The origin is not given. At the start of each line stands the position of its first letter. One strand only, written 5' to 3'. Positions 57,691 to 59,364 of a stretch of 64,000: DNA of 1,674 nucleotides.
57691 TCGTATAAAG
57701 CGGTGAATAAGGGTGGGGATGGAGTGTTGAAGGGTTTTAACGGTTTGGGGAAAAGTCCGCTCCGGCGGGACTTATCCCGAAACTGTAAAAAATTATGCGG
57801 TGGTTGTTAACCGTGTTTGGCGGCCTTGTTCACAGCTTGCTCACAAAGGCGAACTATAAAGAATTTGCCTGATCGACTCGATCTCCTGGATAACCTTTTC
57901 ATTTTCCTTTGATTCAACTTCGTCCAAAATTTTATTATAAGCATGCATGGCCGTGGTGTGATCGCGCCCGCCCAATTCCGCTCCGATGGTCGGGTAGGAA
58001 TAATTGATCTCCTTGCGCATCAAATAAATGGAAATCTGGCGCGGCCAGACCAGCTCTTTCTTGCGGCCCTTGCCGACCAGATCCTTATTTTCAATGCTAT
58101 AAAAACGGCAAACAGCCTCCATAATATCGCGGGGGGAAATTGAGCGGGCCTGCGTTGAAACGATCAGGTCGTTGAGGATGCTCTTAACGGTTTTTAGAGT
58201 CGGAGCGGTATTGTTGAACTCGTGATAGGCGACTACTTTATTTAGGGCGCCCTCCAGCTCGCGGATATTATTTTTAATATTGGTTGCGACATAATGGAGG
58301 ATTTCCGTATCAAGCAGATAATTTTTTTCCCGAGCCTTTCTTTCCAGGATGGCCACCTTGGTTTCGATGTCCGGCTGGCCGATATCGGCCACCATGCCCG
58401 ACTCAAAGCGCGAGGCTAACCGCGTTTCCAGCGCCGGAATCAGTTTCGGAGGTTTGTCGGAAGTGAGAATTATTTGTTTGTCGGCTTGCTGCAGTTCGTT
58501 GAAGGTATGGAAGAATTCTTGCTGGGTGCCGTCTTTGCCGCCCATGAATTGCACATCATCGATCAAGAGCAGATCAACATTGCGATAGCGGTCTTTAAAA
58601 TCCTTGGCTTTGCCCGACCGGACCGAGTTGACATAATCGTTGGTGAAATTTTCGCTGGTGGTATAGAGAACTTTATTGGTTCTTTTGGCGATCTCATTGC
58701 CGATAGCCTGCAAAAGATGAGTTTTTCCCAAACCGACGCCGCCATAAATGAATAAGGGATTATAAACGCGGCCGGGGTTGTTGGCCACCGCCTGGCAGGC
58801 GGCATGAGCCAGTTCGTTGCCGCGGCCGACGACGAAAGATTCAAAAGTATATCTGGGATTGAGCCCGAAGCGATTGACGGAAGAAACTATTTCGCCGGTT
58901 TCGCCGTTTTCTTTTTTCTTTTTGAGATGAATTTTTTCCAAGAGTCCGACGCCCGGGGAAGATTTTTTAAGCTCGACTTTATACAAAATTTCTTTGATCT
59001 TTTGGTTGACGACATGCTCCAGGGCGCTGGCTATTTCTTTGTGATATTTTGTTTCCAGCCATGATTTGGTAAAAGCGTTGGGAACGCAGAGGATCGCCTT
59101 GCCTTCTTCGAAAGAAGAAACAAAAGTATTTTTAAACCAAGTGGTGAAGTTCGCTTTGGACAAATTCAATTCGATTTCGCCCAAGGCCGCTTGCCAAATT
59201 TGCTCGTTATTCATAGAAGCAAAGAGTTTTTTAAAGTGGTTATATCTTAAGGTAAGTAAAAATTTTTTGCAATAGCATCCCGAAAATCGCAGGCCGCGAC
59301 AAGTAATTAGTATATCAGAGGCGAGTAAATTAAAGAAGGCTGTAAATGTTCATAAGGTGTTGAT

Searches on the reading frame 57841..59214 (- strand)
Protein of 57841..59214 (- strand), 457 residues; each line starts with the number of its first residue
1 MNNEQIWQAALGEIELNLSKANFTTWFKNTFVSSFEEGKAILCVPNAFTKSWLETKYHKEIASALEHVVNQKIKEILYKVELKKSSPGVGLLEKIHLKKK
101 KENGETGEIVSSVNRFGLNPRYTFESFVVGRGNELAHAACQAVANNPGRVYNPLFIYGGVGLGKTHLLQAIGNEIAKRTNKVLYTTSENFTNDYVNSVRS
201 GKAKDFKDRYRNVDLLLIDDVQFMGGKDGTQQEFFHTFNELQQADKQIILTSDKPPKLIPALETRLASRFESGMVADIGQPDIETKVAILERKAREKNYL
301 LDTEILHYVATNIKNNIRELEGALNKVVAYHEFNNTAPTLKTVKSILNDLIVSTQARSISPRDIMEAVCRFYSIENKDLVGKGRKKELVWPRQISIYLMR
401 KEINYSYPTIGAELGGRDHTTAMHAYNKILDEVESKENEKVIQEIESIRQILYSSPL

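Call 87: search_protein_families(library=pfam, proteins=[window:57841-59214:-], max_evalue=0.0001)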
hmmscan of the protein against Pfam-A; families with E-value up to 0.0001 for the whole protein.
window:57841-59214:- (457 aa): 7 families
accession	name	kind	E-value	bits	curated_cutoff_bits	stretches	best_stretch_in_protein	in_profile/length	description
PF00308.24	Bac_DnaA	-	3.3e-67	226.1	23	1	118-276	1-161/162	Bacterial DnaA ATPAse domain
PF08299.17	Bac_DnaA_C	-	8.7e-26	90.2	31.5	1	362-429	2-69/69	Bacterial dnaA protein helix-turn-helix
PF11638.13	DnaA_N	-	1.2e-13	51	24.6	1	5-66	2-64/65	DnaA N-terminal domain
PF01695.23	IstB_IS21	-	7.3e-10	39.2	24.1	1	154-255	95-195/238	IstB-like ATP binding protein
PF00004.35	AAA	-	7.2e-08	33.4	21.2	1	155-272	2-129/131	ATPase family associated with various cellular activities (AAA)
PF01637.24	ATPase_2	-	3.5e-05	24.2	33.2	1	151-259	20-123/225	ATPase domain predominantly from Archaea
PF13401.12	AAA_22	-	5.5e-05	23.9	27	0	154-185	8-39/130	AAA domain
